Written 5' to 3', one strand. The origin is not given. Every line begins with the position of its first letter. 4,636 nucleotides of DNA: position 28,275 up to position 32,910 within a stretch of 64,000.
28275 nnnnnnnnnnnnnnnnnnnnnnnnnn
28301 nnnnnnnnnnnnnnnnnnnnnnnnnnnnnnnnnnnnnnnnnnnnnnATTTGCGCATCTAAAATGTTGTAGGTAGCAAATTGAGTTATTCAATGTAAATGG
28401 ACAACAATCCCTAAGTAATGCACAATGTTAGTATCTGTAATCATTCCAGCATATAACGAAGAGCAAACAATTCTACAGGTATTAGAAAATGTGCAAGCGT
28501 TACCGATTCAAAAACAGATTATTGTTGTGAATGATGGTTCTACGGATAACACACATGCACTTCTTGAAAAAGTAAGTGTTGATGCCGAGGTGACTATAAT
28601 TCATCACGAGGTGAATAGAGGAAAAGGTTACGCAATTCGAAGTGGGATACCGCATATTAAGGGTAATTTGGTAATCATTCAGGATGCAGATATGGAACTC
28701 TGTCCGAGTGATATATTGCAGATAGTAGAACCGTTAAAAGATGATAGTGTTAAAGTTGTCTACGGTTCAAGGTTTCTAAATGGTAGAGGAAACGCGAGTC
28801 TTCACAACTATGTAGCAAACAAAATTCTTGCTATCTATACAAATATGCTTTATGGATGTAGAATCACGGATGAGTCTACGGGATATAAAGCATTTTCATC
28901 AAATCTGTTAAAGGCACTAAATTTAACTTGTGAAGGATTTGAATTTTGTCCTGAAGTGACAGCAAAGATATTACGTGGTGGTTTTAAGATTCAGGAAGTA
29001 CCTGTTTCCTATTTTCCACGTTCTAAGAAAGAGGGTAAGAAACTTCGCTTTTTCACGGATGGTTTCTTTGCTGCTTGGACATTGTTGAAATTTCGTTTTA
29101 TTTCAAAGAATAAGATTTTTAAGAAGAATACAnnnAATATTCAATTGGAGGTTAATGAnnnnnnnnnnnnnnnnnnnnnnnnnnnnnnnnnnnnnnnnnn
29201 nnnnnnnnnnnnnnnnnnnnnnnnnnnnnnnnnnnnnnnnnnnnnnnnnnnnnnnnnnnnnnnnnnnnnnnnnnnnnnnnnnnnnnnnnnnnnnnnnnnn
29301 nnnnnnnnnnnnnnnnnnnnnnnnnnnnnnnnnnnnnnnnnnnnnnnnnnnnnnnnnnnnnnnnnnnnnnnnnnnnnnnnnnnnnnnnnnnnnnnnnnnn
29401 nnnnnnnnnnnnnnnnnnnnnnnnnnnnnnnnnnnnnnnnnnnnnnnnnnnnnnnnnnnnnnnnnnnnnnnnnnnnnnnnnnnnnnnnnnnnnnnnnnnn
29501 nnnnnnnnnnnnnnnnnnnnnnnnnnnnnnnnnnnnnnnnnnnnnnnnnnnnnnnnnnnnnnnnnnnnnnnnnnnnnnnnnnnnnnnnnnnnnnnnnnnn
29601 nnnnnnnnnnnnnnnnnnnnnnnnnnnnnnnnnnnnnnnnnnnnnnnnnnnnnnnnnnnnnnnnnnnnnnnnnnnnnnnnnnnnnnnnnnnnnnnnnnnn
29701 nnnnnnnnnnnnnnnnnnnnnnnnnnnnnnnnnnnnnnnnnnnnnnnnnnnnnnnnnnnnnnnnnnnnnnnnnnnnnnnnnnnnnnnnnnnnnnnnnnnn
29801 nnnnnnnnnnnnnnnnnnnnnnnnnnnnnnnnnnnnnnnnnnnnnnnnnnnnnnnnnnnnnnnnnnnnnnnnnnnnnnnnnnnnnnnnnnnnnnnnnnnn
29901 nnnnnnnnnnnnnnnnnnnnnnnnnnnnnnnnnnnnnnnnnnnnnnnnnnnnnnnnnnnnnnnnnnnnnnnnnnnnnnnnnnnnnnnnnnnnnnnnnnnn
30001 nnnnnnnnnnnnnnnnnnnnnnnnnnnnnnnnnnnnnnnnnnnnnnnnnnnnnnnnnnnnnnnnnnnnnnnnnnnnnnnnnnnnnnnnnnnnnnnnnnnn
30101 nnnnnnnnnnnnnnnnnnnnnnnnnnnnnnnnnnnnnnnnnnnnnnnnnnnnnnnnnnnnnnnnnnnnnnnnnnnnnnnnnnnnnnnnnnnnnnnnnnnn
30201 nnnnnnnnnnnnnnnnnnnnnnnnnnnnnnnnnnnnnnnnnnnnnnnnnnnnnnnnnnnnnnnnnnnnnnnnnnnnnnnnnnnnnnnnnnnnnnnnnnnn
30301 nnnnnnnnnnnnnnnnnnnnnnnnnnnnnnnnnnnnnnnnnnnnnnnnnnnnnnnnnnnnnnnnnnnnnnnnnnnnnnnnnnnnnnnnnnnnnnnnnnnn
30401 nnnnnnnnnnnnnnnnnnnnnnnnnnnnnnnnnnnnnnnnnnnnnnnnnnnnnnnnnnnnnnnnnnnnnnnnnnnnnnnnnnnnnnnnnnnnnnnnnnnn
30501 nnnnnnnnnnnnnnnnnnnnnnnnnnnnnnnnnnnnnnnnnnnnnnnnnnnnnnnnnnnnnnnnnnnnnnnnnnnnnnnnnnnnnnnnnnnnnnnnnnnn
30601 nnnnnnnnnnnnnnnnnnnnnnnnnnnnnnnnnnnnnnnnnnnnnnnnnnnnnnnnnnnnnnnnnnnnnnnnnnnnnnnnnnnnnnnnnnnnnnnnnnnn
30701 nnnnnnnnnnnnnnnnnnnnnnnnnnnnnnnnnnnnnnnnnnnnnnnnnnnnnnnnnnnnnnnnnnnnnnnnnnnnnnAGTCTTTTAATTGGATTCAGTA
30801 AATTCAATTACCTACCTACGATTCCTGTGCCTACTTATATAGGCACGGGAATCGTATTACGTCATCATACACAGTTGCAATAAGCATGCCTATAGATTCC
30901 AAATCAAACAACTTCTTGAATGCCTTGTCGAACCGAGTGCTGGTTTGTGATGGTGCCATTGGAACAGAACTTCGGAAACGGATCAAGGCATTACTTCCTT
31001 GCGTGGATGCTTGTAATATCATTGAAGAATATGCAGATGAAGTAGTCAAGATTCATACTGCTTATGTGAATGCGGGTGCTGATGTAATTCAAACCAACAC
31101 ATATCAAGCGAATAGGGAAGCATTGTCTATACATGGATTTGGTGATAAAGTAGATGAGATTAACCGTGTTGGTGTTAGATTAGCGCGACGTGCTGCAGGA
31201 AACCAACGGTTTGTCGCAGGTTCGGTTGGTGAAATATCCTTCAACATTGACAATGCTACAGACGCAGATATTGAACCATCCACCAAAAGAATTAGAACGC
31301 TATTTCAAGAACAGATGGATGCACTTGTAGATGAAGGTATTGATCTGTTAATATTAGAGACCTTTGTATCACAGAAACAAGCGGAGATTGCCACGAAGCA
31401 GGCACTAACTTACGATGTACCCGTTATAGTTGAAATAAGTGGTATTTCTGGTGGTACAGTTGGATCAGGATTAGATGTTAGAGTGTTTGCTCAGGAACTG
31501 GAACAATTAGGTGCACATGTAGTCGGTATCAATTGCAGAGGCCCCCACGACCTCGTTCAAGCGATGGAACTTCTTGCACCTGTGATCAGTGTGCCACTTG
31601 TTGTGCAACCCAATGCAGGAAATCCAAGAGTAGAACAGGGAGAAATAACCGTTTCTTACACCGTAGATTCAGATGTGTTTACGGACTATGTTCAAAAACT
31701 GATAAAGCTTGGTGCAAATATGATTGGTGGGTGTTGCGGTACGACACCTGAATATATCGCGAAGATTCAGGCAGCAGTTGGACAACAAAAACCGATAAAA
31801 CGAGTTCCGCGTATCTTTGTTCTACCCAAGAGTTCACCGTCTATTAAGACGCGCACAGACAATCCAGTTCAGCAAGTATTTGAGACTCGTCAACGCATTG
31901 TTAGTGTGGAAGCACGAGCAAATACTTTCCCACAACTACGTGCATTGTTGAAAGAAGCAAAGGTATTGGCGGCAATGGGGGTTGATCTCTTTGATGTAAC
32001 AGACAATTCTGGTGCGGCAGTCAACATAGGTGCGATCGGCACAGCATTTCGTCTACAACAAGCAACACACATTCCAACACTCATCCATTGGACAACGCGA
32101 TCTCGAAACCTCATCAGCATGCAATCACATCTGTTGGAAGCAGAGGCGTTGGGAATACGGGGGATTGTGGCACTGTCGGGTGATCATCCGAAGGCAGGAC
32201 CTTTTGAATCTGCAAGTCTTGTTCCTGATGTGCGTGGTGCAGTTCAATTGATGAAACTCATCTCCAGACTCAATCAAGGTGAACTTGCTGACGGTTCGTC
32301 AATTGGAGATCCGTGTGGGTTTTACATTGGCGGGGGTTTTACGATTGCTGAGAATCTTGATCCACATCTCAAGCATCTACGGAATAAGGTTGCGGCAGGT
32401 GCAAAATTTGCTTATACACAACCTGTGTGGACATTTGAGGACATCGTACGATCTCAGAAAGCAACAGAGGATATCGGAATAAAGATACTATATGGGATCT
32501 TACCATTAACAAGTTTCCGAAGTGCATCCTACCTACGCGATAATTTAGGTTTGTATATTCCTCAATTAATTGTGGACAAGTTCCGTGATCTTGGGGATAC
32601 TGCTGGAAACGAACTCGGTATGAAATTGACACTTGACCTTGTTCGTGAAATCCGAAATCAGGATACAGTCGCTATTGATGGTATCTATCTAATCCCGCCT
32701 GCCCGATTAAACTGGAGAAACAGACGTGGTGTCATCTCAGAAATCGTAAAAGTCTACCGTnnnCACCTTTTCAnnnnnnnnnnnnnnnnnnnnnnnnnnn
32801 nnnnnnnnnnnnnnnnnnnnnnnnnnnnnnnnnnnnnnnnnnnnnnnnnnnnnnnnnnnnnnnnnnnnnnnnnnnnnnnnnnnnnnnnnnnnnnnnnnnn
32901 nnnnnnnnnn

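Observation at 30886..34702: Uncharacterised 640-aa membrane protein family with two paralogs, one co-operonic with the Hcy-methyltransferase/MTHFR fusion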

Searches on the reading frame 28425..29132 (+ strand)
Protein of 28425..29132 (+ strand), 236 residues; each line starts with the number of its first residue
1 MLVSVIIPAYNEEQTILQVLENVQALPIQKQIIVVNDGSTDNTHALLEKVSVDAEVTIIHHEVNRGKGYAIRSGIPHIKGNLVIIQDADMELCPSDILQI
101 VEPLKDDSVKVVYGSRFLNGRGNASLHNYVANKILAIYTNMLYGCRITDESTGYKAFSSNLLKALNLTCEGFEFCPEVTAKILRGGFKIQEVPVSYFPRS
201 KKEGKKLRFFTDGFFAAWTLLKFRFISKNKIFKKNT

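Call 11: search_protein_families(library=pfam, proteins=[window:28425-29132:+], max_evalue=0.001)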
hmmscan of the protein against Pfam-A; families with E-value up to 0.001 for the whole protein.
window:28425-29132:+ (236 aa): 4 families
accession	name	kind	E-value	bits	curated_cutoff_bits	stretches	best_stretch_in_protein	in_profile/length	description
PF00535.33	Glycos_transf_2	-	1.5e-30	106.8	23.3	1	4-163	1-165/168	Glycosyl transferase family 2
PF13641.12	Glyco_tranf_2_3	-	7.5e-11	42.9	27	1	3-135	3-132/230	Glycosyltransferase like family 2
PF10111.15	Glyco_tranf_2_2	-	0.0004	20.4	27.3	1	4-92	1-94/276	Glycosyltransferase like family 2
PF13704.12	Glyco_tranf_2_4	-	0.00059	20.7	27.5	1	11-65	2-52/98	Glycosyl transferase family 2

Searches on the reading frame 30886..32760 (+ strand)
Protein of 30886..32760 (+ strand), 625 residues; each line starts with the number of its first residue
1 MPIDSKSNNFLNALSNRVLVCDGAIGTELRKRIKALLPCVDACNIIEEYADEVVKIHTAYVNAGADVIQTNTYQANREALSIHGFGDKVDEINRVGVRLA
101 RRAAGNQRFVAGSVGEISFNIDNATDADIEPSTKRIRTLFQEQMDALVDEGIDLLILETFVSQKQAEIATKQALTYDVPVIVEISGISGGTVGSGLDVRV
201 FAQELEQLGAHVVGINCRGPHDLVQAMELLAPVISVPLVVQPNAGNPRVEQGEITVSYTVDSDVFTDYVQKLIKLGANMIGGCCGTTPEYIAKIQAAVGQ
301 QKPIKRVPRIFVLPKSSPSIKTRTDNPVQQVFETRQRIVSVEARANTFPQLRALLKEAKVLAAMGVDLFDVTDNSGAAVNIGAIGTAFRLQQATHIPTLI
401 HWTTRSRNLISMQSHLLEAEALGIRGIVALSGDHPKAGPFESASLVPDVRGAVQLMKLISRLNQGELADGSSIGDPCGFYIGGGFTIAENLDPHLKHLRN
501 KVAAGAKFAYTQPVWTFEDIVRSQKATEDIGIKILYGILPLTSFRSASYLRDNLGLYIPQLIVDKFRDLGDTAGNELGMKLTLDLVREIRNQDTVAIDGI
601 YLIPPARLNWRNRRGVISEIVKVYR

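Call 4: search_protein_families(library=pfam, proteins=[window:30886-32760:+], max_evalue=1)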
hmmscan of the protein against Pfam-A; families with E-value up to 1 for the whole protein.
window:30886-32760:+ (625 aa): 4 families
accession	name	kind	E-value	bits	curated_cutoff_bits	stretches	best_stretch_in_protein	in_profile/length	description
PF02574.22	S-methyl_trans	-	1.9e-62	212.1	22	1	19-298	1-283/283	Homocysteine S-methyltransferase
PF02219.23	MTHFR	-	5.9e-30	105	24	1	331-593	5-264/287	Methylenetetrahydrofolate reductase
PF20116.4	DUF6506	-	0.0066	17.3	27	1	256-307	30-81/96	Family of unknown function (DUF6506)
PF01884.23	PcrB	-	0.024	14.6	23.9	1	138-252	17-132/226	PcrB family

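Call 5: search_protein_families(library=ncbifam, proteins=[window:30886-32760:+], max_evalue=1)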
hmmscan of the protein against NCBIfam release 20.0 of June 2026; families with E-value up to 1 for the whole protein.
window:30886-32760:+ (625 aa): 9 families
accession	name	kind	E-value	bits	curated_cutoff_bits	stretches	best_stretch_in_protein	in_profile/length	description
NF006396.0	PRK08645.1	equivalog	1.2e-150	502.6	453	1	8-606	2-589/611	bifunctional homocysteine S-methyltransferase/methylenetetrahydrofolate reductase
NF005718.0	PRK07534.1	equivalog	9.7e-41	140.1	338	1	12-302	8-298/337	betaine--homocysteine S-methyltransferase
NF007020.0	PRK09485.1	equivalog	5.8e-40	137.2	215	1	13-299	7-304/306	homocysteine S-methyltransferase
TIGR02082.1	metH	equivalog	9e-40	136.2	1010.85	1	15-307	2-321/1182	methionine synthase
NF007024.0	PRK09490.1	equivalog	3.6e-37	127.7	1497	1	6-310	8-340/1234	methionine synthase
TIGR00676.1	fadh2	equivalog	1.4e-20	73.8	293.7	1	352-594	15-253/275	methylenetetrahydrofolate reductase [NAD(P)H]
TIGR00677.1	fadh2_euk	equivalog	4.5e-19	68.8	310.05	1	354-593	18-253/281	methylenetetrahydrofolate reductase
NF006950.0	PRK09432.1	equivalog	9.5e-09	34.9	382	1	492-589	163-264/296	methylenetetrahydrofolate reductase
NF052483.1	racemase_CuyB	equivalog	0.0059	16.6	190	0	261-299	56-94/225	cysteate racemase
